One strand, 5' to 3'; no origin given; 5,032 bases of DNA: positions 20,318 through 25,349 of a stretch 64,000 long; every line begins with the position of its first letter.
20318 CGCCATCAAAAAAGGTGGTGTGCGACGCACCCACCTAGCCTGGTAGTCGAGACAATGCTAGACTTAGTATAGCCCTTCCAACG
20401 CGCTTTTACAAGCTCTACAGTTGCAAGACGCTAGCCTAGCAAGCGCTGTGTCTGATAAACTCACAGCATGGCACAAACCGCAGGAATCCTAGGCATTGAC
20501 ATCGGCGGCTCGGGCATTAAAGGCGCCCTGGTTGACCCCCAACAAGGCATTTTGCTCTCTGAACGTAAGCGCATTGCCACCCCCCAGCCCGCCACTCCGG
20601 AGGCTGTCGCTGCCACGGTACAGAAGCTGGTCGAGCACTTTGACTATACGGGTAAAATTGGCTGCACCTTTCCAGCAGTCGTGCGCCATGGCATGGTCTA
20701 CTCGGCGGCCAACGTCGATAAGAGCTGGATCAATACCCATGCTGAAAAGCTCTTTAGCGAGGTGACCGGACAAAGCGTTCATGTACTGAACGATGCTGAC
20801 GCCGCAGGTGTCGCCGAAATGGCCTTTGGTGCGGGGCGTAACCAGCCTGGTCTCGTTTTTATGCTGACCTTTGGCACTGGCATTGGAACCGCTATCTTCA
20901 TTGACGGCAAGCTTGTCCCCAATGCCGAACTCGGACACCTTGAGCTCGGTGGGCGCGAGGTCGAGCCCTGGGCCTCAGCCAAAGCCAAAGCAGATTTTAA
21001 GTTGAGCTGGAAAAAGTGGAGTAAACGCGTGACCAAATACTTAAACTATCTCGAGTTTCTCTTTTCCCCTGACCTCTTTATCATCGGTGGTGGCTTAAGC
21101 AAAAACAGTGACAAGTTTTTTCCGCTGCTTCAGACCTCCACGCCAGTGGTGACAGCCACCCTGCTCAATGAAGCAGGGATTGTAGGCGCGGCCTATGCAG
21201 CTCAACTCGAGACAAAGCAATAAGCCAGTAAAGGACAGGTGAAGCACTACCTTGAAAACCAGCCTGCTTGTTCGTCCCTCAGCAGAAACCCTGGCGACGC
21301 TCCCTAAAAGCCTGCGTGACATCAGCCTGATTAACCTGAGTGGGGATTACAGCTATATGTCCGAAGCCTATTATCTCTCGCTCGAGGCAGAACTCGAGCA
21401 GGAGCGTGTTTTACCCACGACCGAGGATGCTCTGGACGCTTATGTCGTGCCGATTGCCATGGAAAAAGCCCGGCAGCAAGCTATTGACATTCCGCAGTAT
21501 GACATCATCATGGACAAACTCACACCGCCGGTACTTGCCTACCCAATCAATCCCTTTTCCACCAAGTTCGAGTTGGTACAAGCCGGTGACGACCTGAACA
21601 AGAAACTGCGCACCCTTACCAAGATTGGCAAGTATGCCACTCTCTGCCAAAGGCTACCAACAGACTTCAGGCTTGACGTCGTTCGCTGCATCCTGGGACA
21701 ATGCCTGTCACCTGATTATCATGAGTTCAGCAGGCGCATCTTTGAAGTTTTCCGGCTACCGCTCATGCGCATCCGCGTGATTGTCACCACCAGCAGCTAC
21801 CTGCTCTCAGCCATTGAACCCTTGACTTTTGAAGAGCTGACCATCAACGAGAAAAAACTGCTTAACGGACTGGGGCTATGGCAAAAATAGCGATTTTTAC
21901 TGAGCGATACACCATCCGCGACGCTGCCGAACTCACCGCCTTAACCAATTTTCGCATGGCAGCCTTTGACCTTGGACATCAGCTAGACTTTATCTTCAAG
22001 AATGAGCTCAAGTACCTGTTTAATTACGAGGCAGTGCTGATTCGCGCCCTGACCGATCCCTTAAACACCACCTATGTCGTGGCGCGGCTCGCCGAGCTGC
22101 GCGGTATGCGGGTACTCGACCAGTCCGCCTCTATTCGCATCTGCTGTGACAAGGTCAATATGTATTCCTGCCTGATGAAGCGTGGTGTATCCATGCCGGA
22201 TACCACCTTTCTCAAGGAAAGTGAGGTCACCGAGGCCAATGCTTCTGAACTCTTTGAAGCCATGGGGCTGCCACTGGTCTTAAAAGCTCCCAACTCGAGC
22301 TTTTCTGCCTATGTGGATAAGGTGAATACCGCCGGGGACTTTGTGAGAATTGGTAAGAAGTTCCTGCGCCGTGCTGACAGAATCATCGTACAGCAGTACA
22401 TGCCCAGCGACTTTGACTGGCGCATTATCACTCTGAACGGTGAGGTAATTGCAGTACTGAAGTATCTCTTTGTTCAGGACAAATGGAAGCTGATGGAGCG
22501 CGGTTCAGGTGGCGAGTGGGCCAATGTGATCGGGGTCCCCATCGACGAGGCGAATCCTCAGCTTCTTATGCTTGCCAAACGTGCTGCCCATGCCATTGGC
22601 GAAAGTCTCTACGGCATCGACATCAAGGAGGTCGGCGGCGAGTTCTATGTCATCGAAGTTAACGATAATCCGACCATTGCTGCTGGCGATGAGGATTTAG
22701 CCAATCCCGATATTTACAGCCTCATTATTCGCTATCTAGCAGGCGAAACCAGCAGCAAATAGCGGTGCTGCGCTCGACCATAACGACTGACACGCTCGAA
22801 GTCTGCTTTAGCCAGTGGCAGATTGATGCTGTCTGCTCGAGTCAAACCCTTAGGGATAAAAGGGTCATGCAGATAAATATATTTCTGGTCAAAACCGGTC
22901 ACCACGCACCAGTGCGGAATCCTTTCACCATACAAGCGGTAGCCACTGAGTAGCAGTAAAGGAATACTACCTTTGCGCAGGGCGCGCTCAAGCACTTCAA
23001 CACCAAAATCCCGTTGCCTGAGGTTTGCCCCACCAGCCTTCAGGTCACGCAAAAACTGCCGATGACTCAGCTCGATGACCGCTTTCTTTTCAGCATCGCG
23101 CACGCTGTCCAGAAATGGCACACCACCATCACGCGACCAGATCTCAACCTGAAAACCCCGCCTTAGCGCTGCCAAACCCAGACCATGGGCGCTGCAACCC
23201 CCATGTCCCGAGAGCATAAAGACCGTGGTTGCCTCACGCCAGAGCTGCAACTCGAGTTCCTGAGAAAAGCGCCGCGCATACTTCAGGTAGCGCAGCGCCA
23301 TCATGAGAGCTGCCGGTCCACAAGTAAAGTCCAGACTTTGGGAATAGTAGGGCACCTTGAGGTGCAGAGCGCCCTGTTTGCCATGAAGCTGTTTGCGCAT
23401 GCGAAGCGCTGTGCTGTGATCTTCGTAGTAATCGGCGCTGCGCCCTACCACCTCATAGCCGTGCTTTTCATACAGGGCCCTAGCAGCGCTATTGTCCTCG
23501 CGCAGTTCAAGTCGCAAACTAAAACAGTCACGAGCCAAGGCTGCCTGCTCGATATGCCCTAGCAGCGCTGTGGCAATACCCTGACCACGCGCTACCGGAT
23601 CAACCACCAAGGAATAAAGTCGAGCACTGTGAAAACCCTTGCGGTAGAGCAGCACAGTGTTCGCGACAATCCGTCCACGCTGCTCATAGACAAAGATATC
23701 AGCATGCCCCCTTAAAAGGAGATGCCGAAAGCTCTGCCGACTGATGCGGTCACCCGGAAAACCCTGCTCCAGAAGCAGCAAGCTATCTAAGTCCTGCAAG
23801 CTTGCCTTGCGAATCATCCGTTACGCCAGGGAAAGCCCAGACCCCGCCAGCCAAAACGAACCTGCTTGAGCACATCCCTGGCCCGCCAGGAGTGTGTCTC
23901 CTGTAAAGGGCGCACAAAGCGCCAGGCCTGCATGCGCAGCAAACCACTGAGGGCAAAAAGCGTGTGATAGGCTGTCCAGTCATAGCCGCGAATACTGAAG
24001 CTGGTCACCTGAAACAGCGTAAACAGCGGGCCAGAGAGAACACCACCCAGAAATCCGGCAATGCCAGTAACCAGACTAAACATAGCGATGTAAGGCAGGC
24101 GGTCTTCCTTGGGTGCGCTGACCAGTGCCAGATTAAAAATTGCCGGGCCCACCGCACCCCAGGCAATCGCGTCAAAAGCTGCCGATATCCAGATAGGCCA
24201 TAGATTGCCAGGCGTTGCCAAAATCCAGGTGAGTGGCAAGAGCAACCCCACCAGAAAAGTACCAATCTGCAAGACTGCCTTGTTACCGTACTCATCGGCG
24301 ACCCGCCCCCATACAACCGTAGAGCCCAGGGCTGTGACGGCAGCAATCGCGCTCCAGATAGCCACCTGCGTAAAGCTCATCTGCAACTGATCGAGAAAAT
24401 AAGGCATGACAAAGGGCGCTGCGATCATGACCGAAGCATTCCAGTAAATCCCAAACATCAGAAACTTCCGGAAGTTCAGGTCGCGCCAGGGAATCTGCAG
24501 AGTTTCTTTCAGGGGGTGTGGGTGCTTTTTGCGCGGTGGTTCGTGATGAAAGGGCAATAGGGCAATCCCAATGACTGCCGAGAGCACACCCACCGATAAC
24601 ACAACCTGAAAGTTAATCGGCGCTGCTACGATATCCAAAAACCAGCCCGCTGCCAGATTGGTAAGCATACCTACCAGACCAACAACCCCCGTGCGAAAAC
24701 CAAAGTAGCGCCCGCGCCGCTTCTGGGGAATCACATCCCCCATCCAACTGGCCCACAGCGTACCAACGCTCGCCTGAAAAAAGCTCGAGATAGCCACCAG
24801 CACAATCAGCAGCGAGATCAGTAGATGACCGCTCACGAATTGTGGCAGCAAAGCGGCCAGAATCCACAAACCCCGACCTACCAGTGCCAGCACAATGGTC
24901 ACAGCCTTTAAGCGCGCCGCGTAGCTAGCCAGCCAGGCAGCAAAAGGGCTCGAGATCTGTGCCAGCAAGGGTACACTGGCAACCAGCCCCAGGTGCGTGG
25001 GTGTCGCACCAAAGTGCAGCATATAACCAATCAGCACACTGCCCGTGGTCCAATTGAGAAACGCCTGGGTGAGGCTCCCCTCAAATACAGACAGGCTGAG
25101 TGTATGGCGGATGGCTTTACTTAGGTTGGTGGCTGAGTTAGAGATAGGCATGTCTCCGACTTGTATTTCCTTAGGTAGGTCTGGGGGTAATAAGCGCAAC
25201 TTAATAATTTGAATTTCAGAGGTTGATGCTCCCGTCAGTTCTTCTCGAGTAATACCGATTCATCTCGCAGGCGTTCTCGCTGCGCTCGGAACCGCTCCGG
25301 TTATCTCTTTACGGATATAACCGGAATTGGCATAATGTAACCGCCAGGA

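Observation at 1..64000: Hyper-abundant palindromic hexamer CTCGAG (XhoI-type site) across coding and non-coding DNA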

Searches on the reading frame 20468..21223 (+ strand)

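Call 14: search_protein_families(library=pfam, proteins=[window:20468-21223:+], max_evalue=0.00001)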
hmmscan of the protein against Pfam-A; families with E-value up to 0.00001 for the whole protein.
window:20468-21223:+ (251 aa): 1 family
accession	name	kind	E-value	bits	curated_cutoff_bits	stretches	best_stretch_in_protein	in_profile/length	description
PF00480.26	ROK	-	2.2e-23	83.7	22.9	1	8-160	2-160/294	ROK family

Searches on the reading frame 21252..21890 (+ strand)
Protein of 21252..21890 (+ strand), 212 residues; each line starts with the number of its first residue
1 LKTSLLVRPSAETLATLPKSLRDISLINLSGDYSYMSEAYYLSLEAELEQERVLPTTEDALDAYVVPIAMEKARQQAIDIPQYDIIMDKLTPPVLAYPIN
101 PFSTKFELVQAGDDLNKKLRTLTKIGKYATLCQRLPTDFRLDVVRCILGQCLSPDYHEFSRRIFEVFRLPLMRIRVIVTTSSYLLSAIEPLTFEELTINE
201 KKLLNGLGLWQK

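Call 14: search_protein_families(library=pfam, proteins=[window:21252-21890:+], max_evalue=0.00001)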
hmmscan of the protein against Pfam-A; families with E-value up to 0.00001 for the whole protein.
window:21252-21890:+ (212 aa): 1 family
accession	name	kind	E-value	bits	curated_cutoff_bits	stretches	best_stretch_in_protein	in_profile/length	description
PF14401.11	RLAN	-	9e-18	64.8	25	1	22-204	14-147/150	RimK-like ATPgrasp N-terminal domain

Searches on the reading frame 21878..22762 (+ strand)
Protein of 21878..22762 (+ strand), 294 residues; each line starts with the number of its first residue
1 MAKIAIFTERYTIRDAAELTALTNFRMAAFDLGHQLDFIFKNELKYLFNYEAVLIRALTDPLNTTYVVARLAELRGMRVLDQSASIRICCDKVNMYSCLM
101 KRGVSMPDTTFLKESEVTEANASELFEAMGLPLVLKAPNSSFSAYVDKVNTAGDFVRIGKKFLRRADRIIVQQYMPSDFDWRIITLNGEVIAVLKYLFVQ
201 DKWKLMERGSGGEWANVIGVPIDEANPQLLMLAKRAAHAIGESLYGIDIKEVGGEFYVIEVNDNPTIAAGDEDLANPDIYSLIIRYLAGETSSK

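Call 30: search_protein_families(library=pfam, proteins=[window:21878-22762:+], max_evalue=0.00001)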
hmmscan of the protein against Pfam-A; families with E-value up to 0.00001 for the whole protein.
window:21878-22762:+ (294 aa): 1 family
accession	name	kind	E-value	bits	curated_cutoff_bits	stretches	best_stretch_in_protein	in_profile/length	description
PF08443.16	RimK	-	5e-10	39.7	21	1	91-273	3-175/188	RimK-like ATP-grasp domain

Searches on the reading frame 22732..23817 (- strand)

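Call 30: search_protein_families(library=pfam, proteins=[window:22732-23817:-], max_evalue=0.00001)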
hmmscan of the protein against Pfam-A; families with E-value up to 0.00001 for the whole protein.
window:22732-23817:- (361 aa): 5 families
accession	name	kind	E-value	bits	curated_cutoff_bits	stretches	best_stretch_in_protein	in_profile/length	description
PF11814.14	DUF3335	-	2.1e-73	246.6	25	1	155-357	1-205/206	Peptidase_C39 like family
PF00583.31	Acetyltransf_1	-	2e-15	57.5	20.7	1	15-121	9-116/116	Acetyltransferase (GNAT) family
PF13673.13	Acetyltransf_10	-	1.2e-14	54.8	23.6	1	19-144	12-128/128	Acetyltransferase (GNAT) domain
PF13508.13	Acetyltransf_7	-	1.3e-14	54.8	27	1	39-123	3-84/84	Acetyltransferase (GNAT) domain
PF13529.12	Peptidase_C39_2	-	1.5e-08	35.7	24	0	153-182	1-31/143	Peptidase_C39 like family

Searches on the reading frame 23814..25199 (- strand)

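Call 30: search_protein_families(library=pfam, proteins=[window:23814-25199:-], max_evalue=0.00001)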
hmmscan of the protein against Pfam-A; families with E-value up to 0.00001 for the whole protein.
window:23814-25199:- (461 aa): 1 family
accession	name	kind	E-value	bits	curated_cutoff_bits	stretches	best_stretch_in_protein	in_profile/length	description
PF07690.21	MFS_1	-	9.6e-39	133.7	33.4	2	44-385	7-346/347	Major Facilitator Superfamily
